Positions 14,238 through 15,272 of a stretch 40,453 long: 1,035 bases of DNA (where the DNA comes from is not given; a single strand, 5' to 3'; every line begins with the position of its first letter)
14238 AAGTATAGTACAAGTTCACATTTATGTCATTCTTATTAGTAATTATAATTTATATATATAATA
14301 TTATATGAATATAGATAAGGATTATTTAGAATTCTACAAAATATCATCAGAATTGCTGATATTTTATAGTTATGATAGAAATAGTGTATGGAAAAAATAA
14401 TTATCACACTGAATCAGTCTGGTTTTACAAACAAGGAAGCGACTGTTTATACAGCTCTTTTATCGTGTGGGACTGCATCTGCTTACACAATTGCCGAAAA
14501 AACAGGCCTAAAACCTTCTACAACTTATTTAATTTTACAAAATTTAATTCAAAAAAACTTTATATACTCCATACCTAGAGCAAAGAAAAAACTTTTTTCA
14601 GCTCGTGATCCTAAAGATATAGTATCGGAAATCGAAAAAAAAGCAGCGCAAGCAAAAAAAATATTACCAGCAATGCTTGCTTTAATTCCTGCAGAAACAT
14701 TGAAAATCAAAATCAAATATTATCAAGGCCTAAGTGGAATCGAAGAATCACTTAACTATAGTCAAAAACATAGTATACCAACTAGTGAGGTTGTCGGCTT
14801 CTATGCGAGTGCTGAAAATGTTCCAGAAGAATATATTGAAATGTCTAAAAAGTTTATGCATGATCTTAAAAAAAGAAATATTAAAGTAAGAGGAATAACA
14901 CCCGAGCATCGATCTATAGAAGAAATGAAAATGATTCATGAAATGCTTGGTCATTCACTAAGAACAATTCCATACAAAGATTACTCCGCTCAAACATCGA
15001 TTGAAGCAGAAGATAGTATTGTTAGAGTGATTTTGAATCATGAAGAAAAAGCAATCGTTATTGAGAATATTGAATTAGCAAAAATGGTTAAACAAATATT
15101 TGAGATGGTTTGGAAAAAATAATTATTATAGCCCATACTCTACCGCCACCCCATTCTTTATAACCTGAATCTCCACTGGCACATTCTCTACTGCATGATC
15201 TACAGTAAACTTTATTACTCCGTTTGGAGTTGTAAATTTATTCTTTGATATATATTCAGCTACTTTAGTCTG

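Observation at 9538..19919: liv ABC operon expanded by three divergent TrmB + LivK-paralog cassettes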

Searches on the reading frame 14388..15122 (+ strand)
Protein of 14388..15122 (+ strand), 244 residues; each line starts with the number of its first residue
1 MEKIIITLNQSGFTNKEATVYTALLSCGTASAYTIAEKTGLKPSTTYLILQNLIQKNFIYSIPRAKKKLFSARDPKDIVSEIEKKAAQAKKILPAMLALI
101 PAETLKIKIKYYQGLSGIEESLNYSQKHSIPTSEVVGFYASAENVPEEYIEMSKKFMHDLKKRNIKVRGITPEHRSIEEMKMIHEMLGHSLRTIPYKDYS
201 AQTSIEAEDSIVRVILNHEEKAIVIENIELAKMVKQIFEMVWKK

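Call 3: search_protein_families(library=pfam, proteins=[window:14388-15122:+], max_evalue=0.01)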
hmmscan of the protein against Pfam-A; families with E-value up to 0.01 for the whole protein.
window:14388-15122:+ (244 aa): 4 families
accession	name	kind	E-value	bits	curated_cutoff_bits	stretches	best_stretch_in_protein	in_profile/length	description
PF01978.25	TrmB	-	2.1e-13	50.3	25.6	1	10-75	3-67/68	Sugar-specific transcriptional regulator TrmB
PF13730.12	HTH_36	-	0.00076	19.7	25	1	19-59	9-55/55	Helix-turn-helix domain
PF21008.3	AIF-1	-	0.0058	17.3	50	0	162-222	64-121/140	Allograft inflammatory factor 1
PF09339.16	HTH_IclR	-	0.0063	16.7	22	1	34-60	23-49/52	IclR helix-turn-helix domain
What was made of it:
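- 14388..15122 (+): TrmB2: TrmBL2-like regulator, tail-to-tail with SBP2 and head-to-head with SBP3. PF01978 50.3 bits (call 3).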

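Call 9: search_protein_families(library=ncbifam, proteins=[window:14388-15122:+], max_evalue=0.001)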
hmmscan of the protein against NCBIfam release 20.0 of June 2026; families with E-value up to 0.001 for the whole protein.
window:14388-15122:+ (244 aa): 4 families
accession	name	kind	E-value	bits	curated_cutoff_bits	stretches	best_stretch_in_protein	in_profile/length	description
NF047390.1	TransRegTrmBL1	equivalog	5.3e-05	22.4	650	1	2-88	4-89/341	HTH-type sugar sensing transcriptional regulator TrmBL1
TIGR01884.1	cas_HTH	subfamily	0.0001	21.8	60.2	1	10-73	137-199/202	CRISPR-associated CARF protein Csa3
NF040851.1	tran_reg_TrmB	equivalog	0.00018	20.8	600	1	2-91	5-93/338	HTH-type sugar-sensing transcriptional regulator TrmB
NF053756.1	MreA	equivalog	0.00035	20.4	100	0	2-62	4-64/110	MreA family transcriptional regulator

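Call 10: find_homologous_proteins(query=window:14388-15122:+)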
Query window:14388-15122:+ (244 aa): 37 proteins with E <= 0.001 among 363 candidates.
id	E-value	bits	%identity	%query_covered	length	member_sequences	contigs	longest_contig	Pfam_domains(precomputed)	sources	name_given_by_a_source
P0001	2.5e-150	516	100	100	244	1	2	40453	PF01978.26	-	-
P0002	2.4e-104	366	69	100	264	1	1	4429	PF01978.26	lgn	-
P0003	5.5e-97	342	62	100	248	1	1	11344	PF01978.26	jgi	-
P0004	1.3e-96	341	62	100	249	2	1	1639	PF01978.26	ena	-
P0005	2.1e-93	330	61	100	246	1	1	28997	PF01978.26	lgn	-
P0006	1.0e-91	325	62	100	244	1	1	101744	PF01978.26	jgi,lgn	jgi:predicted transcriptional regulator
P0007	1.1e-91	325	59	100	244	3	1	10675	PF01978.26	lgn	-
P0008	5.2e-88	313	56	100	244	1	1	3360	PF01978.26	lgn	-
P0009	1.0e-86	308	57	100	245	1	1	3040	PF01978.26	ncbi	-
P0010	1.3e-85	305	55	100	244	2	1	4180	PF01978.26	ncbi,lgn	-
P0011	2.2e-82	294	55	100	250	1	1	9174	PF01978.26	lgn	-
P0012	4.3e-82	293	55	100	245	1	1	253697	PF01978.26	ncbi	-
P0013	4.5e-79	283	53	100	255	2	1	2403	PF01978.26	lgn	-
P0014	1.8e-55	206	40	98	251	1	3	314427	PF01978.26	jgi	jgi:hypothetical protein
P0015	7.7e-53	198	41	99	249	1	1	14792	PF01978.26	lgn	-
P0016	1.0e-52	197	39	99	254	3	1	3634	PF01978.26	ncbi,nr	ncbi:hypothetical protein HYW68_00640 [Candidatus Parcubacteria bacterium]|nr:hypothetical protein [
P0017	1.5e-52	197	40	98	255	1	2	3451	PF01978.26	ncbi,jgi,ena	-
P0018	2.1e-52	196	40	99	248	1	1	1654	PF01978.26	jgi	jgi:HTH-type transcriptional regulator, sugar sensing transcriptional regulator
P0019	7.2e-52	195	41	99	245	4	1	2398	PF01978.26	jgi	-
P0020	2.2e-51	193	39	99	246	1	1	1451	PF01978.26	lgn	-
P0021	1.3e-50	190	42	97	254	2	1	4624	PF01978.26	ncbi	-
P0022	2.6e-49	186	41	97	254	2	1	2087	PF01978.26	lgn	-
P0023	1.2e-47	181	40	97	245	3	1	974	PF01978.26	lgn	-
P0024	2.2e-46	177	38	100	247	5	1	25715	PF01978.26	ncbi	-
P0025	6.2e-46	175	38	98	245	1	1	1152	PF01978.26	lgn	-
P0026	9.6e-46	175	37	99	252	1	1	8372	PF01978.26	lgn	-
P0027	7.0e-43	165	38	99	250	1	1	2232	PF01978.26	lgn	-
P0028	7.8e-43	165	36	100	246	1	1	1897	PF01978.26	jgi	-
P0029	2.0e-42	164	35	98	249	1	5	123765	PF01978.26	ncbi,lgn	-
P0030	1.0e-41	161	37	100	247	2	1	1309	PF01978.26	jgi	-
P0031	2.5e-41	160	36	100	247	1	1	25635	PF01978.26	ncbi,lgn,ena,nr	ncbi:MAG TPA: TrmB family transcriptional regulator [Candidatus Moranbacteria bacterium]|nr:TrmB fam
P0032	7.7e-41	158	36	99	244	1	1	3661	PF01978.26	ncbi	-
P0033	9.5e-40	155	35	99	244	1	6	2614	PF01978.26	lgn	-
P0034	5.2e-39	153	38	97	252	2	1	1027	PF01978.26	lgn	-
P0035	3.0e-37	147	38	96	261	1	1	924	PF01978.26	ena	-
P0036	2.2e-36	144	35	95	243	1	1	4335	PF01978.26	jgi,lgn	jgi:sugar-specific transcriptional regulator TrmB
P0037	7.1e-35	139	36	97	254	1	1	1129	PF01978.26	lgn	-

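Call 11: find_encoding_contigs(protein=P0006, flank=10000, max_places=2)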
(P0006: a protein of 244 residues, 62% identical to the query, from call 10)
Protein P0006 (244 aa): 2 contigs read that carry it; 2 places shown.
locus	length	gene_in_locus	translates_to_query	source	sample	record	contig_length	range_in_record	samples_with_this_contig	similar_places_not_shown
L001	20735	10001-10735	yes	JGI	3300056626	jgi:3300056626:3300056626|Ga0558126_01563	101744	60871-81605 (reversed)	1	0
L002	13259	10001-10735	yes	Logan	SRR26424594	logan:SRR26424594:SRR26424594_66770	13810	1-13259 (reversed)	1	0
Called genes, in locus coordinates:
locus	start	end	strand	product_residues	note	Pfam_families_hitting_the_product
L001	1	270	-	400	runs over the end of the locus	-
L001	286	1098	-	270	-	PF04402:SIMPL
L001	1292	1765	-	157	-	-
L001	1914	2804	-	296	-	PF10672:Methyltrans_SAM, PF03602:Cons_hypoth95 (weak)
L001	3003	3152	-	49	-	-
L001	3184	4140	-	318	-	-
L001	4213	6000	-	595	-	PF00664:ABC_membrane, PF00005:ABC_tran, PF02463:SMC_N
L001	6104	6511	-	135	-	-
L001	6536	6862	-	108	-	-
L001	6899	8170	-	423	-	PF00270:DEAD, PF04851:ResIII, PF00271:Helicase_C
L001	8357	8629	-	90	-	-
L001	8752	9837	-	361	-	PF13458:Peripla_BP_6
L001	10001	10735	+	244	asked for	PF01978:TrmB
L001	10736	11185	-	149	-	PF00293:NUDIX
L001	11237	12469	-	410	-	-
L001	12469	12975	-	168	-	-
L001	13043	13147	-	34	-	-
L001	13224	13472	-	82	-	-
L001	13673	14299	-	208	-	PF13483:Lactamase_B_3, PF23023:Anti-Pycsar_Apyc1 (faint), PF12706:Lactamase_B_2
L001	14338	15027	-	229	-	PF00293:NUDIX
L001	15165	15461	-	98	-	-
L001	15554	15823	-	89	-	-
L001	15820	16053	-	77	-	-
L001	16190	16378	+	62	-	-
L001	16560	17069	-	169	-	-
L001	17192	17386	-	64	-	-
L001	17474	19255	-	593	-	PF02826:2-Hacid_dh_C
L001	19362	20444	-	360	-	PF00144:Beta-lactamase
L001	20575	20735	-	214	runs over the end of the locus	-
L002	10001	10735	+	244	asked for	PF01978:TrmB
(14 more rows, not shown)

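Call 12: find_encoding_contigs(protein=P0012, flank=10000, max_places=2)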
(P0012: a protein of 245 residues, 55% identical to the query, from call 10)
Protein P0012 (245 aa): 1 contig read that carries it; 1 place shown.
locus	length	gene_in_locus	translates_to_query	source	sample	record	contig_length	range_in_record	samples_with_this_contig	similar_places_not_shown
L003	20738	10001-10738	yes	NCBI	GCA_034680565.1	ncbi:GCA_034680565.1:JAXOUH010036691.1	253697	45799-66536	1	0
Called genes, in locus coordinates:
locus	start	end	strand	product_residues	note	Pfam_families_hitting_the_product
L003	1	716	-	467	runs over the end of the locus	PF01336:tRNA_anti-codon, PF00152:tRNA-synt_2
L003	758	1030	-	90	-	-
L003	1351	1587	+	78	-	-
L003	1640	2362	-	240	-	PF02463:SMC_N (faint), PF00005:ABC_tran, PF13304:AAA_21 (faint)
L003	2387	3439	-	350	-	PF13458:Peripla_BP_6, PF01094:ANF_receptor (weak)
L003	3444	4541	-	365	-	PF13458:Peripla_BP_6, PF01094:ANF_receptor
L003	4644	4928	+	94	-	-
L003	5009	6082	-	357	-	PF13458:Peripla_BP_6, PF01094:ANF_receptor (weak)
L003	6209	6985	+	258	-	PF01978:TrmB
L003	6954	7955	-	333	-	PF13458:Peripla_BP_6, PF01094:ANF_receptor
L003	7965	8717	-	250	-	PF02463:SMC_N (faint), PF13476:AAA_23 (weak), PF00005:ABC_tran, PF13175:AAA_15 (faint), PF13304:AAA_21 (faint), PF12399:BCA_ABC_TP_C (weak)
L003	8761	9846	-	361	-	PF13458:Peripla_BP_6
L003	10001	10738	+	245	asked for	PF01978:TrmB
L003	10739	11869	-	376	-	PF04348:LppC (weak), PF13433:Peripla_BP_5, PF13458:Peripla_BP_6, PF01094:ANF_receptor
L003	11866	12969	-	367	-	PF13433:Peripla_BP_5, PF13458:Peripla_BP_6, PF01094:ANF_receptor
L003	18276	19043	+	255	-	PF01978:TrmB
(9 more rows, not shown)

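Call 13: find_encoding_contigs(protein=P0014, flank=10000, max_places=2)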
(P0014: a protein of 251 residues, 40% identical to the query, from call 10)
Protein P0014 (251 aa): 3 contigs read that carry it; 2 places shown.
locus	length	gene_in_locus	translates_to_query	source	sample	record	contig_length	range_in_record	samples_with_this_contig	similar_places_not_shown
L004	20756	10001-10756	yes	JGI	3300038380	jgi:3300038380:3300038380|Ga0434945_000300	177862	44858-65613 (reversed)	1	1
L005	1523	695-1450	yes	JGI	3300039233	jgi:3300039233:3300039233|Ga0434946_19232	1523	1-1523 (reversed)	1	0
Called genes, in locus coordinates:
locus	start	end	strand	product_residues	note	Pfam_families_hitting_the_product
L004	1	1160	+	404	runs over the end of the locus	PF00482:T2SSF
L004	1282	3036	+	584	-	PF13620:CarboxypepD_reg, PF17802:SpaA (faint)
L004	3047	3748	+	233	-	-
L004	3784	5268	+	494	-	-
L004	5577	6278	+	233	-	-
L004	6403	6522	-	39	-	-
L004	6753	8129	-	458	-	-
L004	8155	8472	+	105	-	-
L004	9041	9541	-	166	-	-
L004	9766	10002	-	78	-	-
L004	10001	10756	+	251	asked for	PF01978:TrmB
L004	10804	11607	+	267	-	PF00121:TIM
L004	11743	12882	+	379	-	PF00162:PGK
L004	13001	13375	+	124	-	-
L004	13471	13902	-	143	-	PF11969:DcpS_C, PF01230:HIT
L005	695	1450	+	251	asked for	PF01978:TrmB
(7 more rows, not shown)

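Call 15: find_encoding_contigs(protein=P0029, flank=10000, max_places=2)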
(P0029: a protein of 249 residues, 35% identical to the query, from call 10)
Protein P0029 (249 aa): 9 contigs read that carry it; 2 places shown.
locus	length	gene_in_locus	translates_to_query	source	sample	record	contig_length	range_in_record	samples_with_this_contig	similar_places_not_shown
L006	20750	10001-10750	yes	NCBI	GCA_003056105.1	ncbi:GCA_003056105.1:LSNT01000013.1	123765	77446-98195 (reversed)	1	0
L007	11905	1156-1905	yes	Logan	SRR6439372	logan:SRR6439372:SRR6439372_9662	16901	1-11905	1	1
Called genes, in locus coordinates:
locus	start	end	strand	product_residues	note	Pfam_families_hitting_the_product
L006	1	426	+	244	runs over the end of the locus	PF01978:TrmB, PF03965:Penicillinase_R (weak), PF13730:HTH_36 (faint), PF01047:MarR (faint)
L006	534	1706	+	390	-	PF13173:AAA_14, PF13635:DUF4143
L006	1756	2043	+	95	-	-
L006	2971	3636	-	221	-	-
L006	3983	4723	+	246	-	PF01978:TrmB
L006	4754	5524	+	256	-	PF00535:Glycos_transf_2, PF13641:Glyco_tranf_2_3, PF13712:Glyco_tranf_2_5 (weak)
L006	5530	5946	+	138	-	PF02021:UPF0102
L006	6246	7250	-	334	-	-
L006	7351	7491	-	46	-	-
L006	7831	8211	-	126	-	-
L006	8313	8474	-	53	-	-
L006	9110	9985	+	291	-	PF10543:ORF6N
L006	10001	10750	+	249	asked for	PF01978:TrmB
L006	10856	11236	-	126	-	PF06397:Desulfoferrod_N, PF01880:Desulfoferrodox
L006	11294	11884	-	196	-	PF00210:Ferritin, PF02915:Rubrerythrin, PF21349:RUBY_RBDX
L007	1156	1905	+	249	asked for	PF01978:TrmB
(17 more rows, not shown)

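Call 16: find_encoding_contigs(protein=P0031, flank=10000, max_places=2)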
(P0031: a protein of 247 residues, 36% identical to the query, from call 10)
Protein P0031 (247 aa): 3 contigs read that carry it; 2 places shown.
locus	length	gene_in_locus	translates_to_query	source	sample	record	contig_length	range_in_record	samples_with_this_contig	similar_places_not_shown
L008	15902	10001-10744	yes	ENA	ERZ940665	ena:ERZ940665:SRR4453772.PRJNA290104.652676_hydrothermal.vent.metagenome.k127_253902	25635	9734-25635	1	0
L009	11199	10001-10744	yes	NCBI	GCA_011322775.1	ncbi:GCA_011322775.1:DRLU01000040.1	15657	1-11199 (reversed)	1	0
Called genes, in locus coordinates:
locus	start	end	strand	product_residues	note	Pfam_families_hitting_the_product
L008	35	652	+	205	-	-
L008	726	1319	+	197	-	-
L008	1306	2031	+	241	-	PF08843:AbiEii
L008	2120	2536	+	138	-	PF02021:UPF0102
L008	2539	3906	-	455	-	PF04932:Wzy_C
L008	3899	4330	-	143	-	-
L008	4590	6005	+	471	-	-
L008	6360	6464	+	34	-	-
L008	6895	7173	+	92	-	-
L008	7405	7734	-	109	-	-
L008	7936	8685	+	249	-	PF01978:TrmB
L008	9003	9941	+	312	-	PF10543:ORF6N, PF09669:Phage_pRha (faint)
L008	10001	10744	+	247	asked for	PF01978:TrmB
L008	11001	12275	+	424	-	PF22025:ThiI_fer, PF02926:THUMP, PF02568:ThiI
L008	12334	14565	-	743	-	PF00580:UvrD-helicase, PF01443:Viral_helicase1 (faint), PF13086:AAA_11 (weak), PF13245:AAA_19, PF13604:AAA_30 (faint), PF13361:UvrD_C, PF13538:UvrD_C_2, PF21196:PcrA_UvrD_tudor (weak)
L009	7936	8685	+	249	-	PF01978:TrmB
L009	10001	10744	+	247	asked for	PF01978:TrmB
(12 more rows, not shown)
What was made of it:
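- Family members at lower identity neighbour unrelated genes (calls 13, 15, 16).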

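Call 17: find_encoding_contigs(protein=P0005, flank=10000, max_places=2)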
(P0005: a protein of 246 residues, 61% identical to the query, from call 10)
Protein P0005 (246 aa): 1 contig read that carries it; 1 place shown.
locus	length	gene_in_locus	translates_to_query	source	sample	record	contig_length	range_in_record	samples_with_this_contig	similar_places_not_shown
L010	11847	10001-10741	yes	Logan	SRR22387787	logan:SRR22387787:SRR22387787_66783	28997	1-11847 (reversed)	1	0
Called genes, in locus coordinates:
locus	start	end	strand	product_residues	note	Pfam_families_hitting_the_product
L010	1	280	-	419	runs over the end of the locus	PF02403:Seryl_tRNA_N, PF00587:tRNA-synt_2b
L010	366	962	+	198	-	PF04116:FA_hydroxylase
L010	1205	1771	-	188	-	PF00717:Peptidase_S24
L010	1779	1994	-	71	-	-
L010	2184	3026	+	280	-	PF02481:DNA_processg_A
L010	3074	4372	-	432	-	PF00278:Orn_DAP_Arg_deC, PF02784:Orn_Arg_deC_N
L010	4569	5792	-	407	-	PF00155:Aminotran_1_2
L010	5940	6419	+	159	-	-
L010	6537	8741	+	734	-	PF01751:Toprim, PF13662:Toprim_4 (faint), PF01131:Topoisom_bac, PF01396:Zn_ribbon_Top1, PF13368:Toprim_C_rpt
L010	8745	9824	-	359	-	PF13458:Peripla_BP_6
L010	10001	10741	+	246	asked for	PF01978:TrmB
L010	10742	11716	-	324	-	PF02195:ParB_N, PF17762:HTH_ParB, PF23552:ParB_C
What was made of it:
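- Orphan pairs persist together (calls 11, 17).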

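Call 19: find_related_loci(query=A1, collection=genome_contigs, flank=6000)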
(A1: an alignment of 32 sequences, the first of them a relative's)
Query A1 (244 aa) in genome_contigs; peptide patterns used: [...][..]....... (x = any residue, [..] = any of these).
41 stretches matched a pattern; 34 encode a relative of the query (tblastn E <= 1e-3); 34 distinct loci.
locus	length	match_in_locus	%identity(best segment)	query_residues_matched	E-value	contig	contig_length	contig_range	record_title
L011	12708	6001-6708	50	8-242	4e-76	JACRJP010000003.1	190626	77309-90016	MAG: Candidatus Taylorbacteria bacterium isolate NC_groundwater_1832_Pr3_B-0.1um_40_24 SR-2_scaffold_141_1837069, whole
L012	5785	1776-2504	40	1-244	2e-59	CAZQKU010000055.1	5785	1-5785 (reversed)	MAG TPA_asm: uncultured Candidatus Saccharibacteria bacterium isolate binchicken_co3_590 genome assembly, contig: NODE_4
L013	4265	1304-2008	39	8-243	2e-58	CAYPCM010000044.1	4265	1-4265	MAG TPA_asm: uncultured Candidatus Saccharibacteria bacterium isolate SRP269290_co2_445 genome assembly, contig: NODE_33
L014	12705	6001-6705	38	7-242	3e-57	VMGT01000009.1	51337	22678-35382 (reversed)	MAG: Parcubacteria group bacterium Greene1014_15 Greene101415_scaffold_1174, whole genome shotgun sequence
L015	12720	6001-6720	40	1-243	1e-56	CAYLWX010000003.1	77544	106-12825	MAG TPA_asm: uncultured Bdellovibrionales bacterium isolate SRP090828_co2_165 genome assembly, contig: NODE_129_length_7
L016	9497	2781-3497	40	4-243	6e-54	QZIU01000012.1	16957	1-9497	MAG: Candidatus Parcubacteria bacterium isolate SURF_57 contig-100_4927_length_16957_read_count_211847, whole genome sho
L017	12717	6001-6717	37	5-243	2e-53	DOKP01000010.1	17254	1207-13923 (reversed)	MAG TPA_asm: Candidatus Moraniibacteriota bacterium isolate UBA9337 contig_726, whole genome shotgun sequence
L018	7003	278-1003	38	1-243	7e-53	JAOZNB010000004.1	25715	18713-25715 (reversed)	MAG: Candidatus Moraniibacteriota bacterium isolate GMC4_bin_51 GMC4_1483_length_25715_cov_9.226189, whole genome shotgu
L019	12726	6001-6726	36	1-243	3e-50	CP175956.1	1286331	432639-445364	MAG: Candidatus Moraniibacteriota bacterium isolate MKparc2 chromosome, complete genome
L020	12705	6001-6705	38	7-243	4e-50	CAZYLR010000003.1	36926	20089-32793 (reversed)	MAG TPA_asm: uncultured Candidatus Saccharibacteria bacterium isolate SRP050083_co2_396 genome assembly, contig: NODE_67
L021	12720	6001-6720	34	1-242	1e-48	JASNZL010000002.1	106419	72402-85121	MAG: Candidatus Zambryskiibacteriota bacterium isolate PATE-6 HKU-EGSB-PATE-6_2, whole genome shotgun sequence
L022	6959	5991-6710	38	4-244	5e-47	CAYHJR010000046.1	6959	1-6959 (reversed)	MAG TPA_asm: uncultured Candidatus Saccharibacteria bacterium isolate ERP119705_co13_491 genome assembly, contig: NODE_1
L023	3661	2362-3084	36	3-244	1e-46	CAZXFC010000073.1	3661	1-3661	MAG TPA_asm: uncultured Candidatus Saccharibacteria bacterium isolate SRP269290_co1_801 genome assembly, contig: NODE_48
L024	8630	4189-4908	37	3-242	4e-46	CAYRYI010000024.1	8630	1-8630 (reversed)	MAG TPA_asm: uncultured Candidatus Saccharibacteria bacterium isolate SRP050083_co2_344 genome assembly, contig: NODE_68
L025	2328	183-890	34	8-244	7e-46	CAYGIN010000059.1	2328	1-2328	MAG TPA_asm: uncultured Candidatus Saccharibacteria bacterium isolate ERP113451_co1_187 genome assembly, contig: NODE_81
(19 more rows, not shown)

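Call 30: predict_structure(alignment_id=A1)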
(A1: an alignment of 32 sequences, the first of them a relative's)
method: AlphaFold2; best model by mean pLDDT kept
length: 244 residues; sequences in the alignment: 32
mean_pLDDT: 91.4   pTM: 0.57
mean pLDDT of the five models: 91.4, 90.9, 90.4, 90.1, 88.5
residues with pLDDT >= 90: 184; 70-90: 54; 50-70: 6; < 50: 0
segments of 3 or more residues with pLDDT < 50: none
pLDDT, mean of each block of 10 residues (from residue 1): 86 93 95 95 96 94 87 91 87 83 69 96 94 95 90 95 95 92 93 89 93 94 96 97 92
secondary structure, 60 per line:
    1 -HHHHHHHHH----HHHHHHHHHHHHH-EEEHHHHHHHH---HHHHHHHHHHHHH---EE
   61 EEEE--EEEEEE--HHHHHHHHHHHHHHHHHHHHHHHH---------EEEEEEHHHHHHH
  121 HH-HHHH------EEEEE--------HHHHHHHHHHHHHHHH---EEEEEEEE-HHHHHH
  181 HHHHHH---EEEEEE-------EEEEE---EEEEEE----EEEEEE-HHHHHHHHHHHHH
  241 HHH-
elements in order: H2-10 H15-27 E29-31 H32-39 H43-55 E59-64 E67-72 H75-98 E108-113 H114-122 H124-127 E134-138 H147-162 E166-173 H175-186 E190-195 E203-207 E211-216 E221-226 H228-243
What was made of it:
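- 14388..15122 (+): AF2 model pLDDT 91 (call 30).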

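Call 34: search_solved_structures(query=A1, max_evalue=1)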
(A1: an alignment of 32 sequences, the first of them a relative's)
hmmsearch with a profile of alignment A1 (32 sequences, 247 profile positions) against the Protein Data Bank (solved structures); distinct sequences matched with E-value up to 1: 10.
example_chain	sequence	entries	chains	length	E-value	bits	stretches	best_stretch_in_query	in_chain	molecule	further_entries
3qph_A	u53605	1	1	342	2.8e-08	37.1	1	3-103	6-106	TrmB, a global transcription regulator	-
5bqt_A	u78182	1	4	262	2.5e-06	30.7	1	11-127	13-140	Putative HTH-type transcriptional regulator TrmBL2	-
5box_A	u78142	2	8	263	2.5e-06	30.7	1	11-127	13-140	Putative HTH-type transcriptional regulator TrmBL2 | TrmBL2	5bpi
5bpd_A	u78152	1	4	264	2.5e-06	30.7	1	11-127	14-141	TrmBL2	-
2fbi_A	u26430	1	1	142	0.0011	22.1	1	6-72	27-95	probable transcriptional regulator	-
1s3j_A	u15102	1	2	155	0.03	17.4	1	4-72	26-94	YusO protein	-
4xrf_A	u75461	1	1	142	0.062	16.3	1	4-62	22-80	Transcriptional regulator, MarR family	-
4nbu_A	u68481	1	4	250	0.32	14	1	128-192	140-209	3-oxoacyl-(Acyl-carrier-protein) reductase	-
1sfx_A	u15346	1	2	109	0.62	13.1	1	3-86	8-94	Conserved hypothetical protein AF2008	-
7nwg_a2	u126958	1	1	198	0.95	12.5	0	35-79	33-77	ribosomal protein eS25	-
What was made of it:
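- On TrmB family of transcription regulators (Pfam PF01978 DNA-binding domain, with or without PF11495 effector domain): The PDB profile search also finds 3qph (E 3e-8) and 5bqt (call 34).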
